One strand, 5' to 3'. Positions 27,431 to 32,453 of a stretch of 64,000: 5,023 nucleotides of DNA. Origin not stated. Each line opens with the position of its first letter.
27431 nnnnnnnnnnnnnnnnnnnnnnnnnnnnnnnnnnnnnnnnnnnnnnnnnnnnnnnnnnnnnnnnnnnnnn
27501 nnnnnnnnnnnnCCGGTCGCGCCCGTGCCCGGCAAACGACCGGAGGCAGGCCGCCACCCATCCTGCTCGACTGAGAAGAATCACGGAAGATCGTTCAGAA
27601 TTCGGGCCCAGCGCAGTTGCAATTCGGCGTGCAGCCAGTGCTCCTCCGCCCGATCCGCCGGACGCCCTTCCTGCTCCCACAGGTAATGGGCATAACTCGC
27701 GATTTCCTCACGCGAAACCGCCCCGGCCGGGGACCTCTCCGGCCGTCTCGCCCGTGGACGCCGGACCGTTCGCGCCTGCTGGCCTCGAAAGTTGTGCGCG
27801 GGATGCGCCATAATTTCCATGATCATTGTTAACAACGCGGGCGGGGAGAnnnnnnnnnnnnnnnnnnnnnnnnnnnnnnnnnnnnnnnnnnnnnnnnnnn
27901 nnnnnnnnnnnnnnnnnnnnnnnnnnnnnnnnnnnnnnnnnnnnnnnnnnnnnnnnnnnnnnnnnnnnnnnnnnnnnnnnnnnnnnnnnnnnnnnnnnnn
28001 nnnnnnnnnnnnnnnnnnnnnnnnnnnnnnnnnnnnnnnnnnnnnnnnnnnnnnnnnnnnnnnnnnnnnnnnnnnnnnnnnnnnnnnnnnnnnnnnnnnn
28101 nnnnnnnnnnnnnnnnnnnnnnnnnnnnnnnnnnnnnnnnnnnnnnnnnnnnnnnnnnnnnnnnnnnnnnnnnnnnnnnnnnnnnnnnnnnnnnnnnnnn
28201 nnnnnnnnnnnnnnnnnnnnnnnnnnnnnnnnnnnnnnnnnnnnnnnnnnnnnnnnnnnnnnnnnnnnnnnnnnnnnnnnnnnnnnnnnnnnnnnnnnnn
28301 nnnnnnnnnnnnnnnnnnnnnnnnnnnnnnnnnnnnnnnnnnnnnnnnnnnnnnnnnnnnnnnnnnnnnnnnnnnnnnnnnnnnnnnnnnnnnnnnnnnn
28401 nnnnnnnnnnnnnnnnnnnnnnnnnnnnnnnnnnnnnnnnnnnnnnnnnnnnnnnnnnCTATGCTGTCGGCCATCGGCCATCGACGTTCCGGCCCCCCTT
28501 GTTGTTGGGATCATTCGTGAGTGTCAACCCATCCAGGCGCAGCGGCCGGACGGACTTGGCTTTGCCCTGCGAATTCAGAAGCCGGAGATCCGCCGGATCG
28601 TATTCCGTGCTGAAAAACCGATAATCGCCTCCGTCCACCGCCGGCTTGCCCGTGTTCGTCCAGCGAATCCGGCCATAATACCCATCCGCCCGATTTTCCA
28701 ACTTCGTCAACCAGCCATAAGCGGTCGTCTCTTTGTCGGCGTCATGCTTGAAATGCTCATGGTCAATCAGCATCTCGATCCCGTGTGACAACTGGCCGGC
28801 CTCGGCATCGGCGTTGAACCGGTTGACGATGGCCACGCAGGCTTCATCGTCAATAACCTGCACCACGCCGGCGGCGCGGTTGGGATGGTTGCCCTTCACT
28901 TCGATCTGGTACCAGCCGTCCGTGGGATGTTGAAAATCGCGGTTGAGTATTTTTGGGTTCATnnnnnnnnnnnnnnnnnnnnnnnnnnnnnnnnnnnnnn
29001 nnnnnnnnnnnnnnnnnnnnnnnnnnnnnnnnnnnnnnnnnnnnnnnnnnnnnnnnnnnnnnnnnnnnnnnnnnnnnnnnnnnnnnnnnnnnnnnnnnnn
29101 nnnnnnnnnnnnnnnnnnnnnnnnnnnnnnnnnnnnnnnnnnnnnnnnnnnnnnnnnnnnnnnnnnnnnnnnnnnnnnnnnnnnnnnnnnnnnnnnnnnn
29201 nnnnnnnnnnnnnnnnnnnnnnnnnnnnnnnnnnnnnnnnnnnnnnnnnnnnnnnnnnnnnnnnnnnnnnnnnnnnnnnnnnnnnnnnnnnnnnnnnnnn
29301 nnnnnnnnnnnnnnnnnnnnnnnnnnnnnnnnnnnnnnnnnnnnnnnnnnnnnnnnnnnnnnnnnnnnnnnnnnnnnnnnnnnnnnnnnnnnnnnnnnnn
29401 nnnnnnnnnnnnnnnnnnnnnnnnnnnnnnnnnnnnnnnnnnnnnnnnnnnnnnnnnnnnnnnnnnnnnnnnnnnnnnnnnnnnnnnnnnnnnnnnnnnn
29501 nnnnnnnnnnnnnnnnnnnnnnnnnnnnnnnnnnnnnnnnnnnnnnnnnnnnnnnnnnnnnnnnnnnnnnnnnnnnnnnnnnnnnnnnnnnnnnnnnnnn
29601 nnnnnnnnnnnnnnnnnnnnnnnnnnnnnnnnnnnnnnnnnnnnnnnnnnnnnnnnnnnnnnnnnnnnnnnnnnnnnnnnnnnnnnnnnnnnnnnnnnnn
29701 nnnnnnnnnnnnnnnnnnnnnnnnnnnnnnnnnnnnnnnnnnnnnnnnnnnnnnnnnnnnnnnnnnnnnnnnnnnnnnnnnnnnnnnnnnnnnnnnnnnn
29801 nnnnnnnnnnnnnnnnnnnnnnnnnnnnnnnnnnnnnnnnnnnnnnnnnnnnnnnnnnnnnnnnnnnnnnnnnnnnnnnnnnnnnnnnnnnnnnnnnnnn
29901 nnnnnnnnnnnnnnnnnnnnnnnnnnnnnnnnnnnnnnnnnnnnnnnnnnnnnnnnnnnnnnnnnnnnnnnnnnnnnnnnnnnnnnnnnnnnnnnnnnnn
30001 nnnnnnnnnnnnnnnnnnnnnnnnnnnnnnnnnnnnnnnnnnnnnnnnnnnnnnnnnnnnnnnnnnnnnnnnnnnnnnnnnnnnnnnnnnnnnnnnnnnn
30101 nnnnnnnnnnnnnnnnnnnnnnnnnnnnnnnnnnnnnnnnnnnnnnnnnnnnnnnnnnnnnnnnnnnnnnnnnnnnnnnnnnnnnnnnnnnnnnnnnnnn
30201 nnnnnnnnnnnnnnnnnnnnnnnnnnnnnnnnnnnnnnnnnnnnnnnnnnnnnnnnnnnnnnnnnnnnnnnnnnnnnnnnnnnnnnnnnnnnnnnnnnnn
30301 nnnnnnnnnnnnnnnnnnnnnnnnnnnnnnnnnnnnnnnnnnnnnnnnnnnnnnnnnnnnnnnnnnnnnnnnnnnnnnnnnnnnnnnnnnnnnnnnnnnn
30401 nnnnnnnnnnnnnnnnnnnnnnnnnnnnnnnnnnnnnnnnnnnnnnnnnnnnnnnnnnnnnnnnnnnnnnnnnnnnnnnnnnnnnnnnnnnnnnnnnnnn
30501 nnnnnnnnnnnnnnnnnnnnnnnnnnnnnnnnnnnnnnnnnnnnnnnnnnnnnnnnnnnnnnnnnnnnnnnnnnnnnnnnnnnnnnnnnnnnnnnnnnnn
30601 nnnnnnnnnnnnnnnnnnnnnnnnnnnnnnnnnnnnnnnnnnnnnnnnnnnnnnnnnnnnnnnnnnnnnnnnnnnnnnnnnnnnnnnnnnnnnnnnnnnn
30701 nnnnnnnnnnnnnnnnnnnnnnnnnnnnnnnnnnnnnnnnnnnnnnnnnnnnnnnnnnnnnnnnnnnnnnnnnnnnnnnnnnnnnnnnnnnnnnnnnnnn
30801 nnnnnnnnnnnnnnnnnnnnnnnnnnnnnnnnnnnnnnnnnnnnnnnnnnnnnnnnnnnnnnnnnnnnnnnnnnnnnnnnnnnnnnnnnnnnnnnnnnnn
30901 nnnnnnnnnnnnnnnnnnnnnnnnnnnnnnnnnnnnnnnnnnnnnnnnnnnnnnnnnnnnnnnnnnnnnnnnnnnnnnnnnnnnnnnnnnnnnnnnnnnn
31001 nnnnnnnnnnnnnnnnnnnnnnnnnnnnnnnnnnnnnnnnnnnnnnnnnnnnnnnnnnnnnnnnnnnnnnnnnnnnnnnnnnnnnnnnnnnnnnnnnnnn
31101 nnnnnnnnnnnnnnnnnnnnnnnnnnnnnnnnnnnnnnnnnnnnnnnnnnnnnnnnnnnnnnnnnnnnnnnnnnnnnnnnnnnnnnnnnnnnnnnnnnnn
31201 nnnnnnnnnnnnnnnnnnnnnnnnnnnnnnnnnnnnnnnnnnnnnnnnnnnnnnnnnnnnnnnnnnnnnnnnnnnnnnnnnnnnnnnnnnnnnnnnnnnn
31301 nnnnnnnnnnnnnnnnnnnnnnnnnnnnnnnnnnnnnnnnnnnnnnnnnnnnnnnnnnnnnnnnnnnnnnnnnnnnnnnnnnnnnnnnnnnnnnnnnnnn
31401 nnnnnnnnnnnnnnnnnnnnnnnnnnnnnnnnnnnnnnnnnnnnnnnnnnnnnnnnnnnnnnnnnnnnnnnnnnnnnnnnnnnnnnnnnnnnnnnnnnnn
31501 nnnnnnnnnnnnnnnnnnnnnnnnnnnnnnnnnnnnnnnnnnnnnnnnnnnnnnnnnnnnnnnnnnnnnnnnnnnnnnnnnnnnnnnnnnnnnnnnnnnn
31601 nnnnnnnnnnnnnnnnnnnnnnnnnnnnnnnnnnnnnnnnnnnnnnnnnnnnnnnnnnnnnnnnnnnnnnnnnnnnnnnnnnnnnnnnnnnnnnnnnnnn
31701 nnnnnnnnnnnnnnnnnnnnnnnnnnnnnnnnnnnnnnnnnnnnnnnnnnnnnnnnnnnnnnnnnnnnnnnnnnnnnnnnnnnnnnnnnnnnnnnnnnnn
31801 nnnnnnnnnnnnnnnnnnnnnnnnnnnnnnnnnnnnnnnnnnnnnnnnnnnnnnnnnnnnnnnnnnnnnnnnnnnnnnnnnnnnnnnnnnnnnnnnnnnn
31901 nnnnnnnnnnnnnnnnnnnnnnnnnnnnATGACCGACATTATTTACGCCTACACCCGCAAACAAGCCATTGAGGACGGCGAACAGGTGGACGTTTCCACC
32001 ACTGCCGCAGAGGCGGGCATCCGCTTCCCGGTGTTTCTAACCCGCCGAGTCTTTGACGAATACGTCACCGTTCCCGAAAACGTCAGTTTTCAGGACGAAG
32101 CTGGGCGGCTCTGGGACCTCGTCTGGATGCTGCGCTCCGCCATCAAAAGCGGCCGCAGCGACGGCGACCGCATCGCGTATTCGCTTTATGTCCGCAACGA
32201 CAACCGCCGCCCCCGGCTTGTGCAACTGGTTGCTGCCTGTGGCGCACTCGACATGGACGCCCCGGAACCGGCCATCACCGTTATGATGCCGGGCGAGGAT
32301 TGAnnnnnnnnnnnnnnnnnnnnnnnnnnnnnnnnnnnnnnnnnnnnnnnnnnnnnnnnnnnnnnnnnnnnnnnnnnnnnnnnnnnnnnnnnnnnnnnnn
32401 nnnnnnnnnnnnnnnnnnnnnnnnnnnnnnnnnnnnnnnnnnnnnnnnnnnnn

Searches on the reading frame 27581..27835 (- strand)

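Call 71: search_protein_families(library=pfam, max_evalue=0.01, proteins=[window:27581-27835:-])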
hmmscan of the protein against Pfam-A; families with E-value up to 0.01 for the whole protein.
window:27581-27835:- (84 aa): 1 family
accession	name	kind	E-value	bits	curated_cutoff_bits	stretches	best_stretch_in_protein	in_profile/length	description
PF11154.13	DUF2934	-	3.8e-09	36.5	22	1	43-74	4-35/37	Protein of unknown function (DUF2934)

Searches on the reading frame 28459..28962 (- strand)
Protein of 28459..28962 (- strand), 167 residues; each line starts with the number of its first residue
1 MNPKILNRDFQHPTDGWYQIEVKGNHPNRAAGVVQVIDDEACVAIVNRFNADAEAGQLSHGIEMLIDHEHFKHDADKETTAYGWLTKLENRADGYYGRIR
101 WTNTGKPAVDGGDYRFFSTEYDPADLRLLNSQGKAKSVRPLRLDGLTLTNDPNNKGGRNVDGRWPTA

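Call 23: search_protein_families(library=pfam, max_evalue=0.00001, proteins=[window:28459-28962:-])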
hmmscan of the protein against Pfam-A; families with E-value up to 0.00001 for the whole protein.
window:28459-28962:- (167 aa): 1 family
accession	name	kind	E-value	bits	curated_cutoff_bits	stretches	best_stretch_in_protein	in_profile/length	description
PF10123.14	Mu-like_Pro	-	1.3e-12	48.4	25.2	1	58-154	37-127/330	Mu-like prophage I protein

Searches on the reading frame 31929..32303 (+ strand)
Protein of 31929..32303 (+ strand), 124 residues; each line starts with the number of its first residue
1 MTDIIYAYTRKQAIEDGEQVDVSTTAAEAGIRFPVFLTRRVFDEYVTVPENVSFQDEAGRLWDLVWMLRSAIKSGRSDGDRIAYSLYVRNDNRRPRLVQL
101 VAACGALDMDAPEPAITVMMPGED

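Call 23: search_protein_families(library=pfam, max_evalue=0.00001, proteins=[window:31929-32303:+])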
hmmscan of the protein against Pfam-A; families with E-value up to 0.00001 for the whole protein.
window:31929-32303:+ (124 aa): 1 family
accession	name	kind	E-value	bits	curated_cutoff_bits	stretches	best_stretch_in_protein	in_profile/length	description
PF20213.3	DUF6573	-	1.1e-21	77.7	27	1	2-124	8-138/138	Family of unknown function (DUF6573)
